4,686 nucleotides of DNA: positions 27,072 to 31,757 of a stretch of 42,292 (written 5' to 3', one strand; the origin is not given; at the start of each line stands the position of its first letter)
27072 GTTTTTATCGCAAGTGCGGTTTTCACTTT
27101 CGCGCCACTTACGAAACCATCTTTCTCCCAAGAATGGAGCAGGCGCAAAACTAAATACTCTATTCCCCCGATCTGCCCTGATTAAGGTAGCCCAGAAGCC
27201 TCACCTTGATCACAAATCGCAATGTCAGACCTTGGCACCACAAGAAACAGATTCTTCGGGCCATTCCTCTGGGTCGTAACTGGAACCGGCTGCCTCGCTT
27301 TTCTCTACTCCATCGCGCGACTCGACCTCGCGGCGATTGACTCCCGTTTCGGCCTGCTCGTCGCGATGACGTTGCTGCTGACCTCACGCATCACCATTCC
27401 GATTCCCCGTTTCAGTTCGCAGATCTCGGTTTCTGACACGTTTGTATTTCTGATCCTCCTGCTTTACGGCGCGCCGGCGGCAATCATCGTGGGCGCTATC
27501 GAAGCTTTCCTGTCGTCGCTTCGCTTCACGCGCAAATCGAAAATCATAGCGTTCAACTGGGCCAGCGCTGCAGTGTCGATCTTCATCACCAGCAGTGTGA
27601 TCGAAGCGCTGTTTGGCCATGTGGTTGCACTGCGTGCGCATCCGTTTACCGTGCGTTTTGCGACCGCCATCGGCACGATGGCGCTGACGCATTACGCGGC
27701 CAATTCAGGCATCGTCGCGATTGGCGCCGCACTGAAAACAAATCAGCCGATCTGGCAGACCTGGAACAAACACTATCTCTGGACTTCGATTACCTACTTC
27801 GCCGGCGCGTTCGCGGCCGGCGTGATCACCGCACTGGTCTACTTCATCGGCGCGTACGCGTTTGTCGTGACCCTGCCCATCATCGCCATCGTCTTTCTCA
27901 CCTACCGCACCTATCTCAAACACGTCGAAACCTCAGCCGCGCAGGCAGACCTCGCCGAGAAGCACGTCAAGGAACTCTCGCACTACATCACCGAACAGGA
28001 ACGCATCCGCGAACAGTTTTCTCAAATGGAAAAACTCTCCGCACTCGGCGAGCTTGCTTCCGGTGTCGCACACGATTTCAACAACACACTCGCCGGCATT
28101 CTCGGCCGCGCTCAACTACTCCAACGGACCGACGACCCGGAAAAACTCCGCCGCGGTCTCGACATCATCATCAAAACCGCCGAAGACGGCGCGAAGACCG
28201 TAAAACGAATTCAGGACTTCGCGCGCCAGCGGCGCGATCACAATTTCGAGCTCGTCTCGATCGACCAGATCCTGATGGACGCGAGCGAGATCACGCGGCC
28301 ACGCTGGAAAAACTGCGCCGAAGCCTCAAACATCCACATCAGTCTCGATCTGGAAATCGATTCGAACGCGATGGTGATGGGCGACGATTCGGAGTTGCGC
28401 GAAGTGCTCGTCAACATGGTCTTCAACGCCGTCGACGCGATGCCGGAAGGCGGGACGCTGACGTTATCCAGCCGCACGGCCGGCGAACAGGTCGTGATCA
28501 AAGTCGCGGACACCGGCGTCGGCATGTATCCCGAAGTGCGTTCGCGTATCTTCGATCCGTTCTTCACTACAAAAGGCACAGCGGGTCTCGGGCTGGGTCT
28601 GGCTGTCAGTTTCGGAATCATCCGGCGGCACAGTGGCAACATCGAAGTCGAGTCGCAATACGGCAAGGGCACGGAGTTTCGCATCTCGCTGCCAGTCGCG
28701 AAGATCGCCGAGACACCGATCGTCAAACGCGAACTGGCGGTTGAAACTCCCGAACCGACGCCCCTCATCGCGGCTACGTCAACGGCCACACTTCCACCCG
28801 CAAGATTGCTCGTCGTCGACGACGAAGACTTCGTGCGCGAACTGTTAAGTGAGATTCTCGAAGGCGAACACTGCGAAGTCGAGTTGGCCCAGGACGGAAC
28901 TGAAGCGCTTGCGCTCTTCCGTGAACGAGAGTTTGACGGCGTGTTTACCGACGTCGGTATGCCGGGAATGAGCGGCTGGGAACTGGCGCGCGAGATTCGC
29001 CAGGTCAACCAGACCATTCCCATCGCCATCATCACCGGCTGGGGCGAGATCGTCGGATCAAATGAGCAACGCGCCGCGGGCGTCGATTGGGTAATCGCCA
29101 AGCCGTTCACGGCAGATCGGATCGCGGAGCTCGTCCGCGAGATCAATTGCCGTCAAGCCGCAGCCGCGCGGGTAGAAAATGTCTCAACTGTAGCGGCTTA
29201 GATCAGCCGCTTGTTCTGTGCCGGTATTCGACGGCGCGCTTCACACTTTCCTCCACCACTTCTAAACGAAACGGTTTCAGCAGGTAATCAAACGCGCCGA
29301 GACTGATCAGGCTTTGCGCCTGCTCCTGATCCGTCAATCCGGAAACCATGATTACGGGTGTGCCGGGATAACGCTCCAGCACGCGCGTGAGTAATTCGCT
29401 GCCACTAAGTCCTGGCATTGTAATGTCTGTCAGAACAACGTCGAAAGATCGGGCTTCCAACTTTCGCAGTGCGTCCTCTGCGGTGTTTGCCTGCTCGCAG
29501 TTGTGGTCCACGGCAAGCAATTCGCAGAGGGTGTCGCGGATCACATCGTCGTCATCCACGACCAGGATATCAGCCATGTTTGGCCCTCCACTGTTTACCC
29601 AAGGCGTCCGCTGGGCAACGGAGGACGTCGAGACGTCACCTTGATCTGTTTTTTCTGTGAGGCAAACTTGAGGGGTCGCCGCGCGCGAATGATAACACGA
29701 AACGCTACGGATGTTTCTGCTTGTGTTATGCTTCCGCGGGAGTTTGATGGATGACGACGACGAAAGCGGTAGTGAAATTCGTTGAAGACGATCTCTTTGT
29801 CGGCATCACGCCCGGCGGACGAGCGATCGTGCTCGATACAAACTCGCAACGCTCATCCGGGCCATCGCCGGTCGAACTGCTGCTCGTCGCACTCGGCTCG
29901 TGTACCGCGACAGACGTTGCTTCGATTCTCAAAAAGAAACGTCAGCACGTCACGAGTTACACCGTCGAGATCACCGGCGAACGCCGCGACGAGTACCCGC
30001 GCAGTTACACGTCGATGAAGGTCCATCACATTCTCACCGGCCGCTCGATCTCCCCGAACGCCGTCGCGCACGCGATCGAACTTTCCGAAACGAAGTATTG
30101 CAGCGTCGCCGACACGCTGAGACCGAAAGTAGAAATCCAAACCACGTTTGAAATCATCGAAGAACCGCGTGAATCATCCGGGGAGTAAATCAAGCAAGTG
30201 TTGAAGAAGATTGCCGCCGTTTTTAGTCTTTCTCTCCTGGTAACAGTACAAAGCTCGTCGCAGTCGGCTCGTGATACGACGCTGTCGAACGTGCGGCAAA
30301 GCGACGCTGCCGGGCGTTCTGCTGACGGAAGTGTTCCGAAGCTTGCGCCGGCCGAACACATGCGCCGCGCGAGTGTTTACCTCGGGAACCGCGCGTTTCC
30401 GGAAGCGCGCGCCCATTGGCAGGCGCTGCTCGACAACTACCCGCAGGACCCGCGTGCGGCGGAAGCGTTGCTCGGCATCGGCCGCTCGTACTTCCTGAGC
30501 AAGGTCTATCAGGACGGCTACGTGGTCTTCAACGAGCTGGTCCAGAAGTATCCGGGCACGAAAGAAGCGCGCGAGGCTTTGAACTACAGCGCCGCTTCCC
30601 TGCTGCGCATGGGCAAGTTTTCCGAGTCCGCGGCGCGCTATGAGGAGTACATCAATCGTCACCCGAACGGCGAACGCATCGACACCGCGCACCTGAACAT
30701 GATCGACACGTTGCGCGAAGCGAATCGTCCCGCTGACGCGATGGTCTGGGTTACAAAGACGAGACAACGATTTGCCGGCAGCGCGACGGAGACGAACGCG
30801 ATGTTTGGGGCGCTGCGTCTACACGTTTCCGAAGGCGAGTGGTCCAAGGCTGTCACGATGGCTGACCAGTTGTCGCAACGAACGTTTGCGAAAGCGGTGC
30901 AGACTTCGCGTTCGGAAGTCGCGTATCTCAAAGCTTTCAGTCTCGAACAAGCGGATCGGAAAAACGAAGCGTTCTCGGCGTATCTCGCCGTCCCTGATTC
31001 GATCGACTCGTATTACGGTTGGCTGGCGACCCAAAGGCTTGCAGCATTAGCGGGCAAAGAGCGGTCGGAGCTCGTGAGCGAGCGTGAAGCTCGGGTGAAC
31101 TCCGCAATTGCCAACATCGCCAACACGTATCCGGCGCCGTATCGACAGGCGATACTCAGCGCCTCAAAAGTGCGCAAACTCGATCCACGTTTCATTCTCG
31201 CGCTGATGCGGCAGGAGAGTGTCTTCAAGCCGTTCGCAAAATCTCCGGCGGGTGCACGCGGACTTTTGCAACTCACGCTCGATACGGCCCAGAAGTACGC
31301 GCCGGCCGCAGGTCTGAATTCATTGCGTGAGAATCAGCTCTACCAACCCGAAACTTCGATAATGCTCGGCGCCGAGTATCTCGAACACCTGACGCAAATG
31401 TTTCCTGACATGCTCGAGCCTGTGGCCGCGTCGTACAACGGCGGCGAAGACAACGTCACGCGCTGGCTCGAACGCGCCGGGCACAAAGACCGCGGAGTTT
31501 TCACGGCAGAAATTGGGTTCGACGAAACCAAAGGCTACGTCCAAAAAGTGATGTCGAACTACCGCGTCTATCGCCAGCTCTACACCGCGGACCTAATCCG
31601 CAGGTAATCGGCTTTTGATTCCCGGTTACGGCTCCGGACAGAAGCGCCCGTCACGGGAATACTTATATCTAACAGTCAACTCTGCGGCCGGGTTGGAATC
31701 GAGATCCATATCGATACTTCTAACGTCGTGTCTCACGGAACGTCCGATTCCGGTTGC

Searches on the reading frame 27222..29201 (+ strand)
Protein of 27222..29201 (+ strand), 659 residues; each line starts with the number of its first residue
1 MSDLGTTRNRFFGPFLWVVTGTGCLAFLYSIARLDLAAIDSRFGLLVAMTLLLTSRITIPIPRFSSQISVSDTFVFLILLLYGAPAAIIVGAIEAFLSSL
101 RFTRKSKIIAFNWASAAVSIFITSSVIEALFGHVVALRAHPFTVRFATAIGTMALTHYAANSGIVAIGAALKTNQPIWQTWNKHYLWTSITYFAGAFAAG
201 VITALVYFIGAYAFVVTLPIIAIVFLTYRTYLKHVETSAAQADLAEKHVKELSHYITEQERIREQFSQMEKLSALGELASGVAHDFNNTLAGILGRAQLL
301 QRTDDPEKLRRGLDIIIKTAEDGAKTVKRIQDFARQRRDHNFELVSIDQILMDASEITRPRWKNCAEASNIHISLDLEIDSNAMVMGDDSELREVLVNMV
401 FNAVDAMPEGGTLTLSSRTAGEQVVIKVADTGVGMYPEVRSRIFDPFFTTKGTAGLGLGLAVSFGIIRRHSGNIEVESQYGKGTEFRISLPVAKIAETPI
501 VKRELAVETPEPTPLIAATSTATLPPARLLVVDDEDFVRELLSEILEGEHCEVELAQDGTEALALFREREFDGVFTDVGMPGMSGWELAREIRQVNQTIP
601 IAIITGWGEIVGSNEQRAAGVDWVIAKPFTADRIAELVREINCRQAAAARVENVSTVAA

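Call 101: search_protein_families(library=pfam, proteins=[window:27222-29201:+], max_evalue=0.0001)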
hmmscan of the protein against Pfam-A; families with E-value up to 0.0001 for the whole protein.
window:27222-29201:+ (659 aa): 3 families
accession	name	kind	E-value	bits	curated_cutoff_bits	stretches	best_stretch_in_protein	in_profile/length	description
PF00072.30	Response_reg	-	2.5e-26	92.4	30.2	1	530-638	2-110/111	Response regulator receiver domain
PF02518.31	HATPase_c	-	5e-24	85.3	26.4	1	387-493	1-110/111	Histidine kinase-, DNA gyrase B-, and HSP90-like ATPase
PF00512.31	HisKA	-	2.1e-10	40.9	26.9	1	275-336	2-63/66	His Kinase A (phospho-acceptor) domain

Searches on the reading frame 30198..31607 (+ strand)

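Call 101: search_protein_families(library=pfam, proteins=[window:30198-31607:+], max_evalue=0.0001)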
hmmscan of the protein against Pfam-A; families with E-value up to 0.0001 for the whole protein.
window:30198-31607:+ (469 aa): 8 families
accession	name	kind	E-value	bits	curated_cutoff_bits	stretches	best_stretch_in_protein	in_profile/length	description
PF01464.25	SLT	-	1.4e-26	92.8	21.3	1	319-432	3-113/117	Transglycosylase SLT domain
PF13174.12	TPR_6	-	3.6e-12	46.5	26.3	0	89-120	1-32/33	Tetratricopeptide repeat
PF13432.12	TPR_16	-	1.9e-09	38.2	32.7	1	56-119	2-62/65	Tetratricopeptide repeat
PF13428.12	TPR_14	-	1.8e-08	34.7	23.5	0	51-91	1-41/44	Tetratricopeptide repeat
PF13525.12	YfiO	-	2.4e-06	27.9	25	0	58-128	12-82/203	Outer membrane lipoprotein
PF07719.23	TPR_2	-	2.5e-05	24.5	27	0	52-84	2-34/34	Tetratricopeptide repeat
PF25058.1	ARM_TT21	-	6.5e-05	23.4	27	0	141-229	39-126/155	Tetratricopeptide repeat protein 21 ARM repeat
PF14559.12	TPR_19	-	7.3e-05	23.5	25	0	104-162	7-62/68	Tetratricopeptide repeat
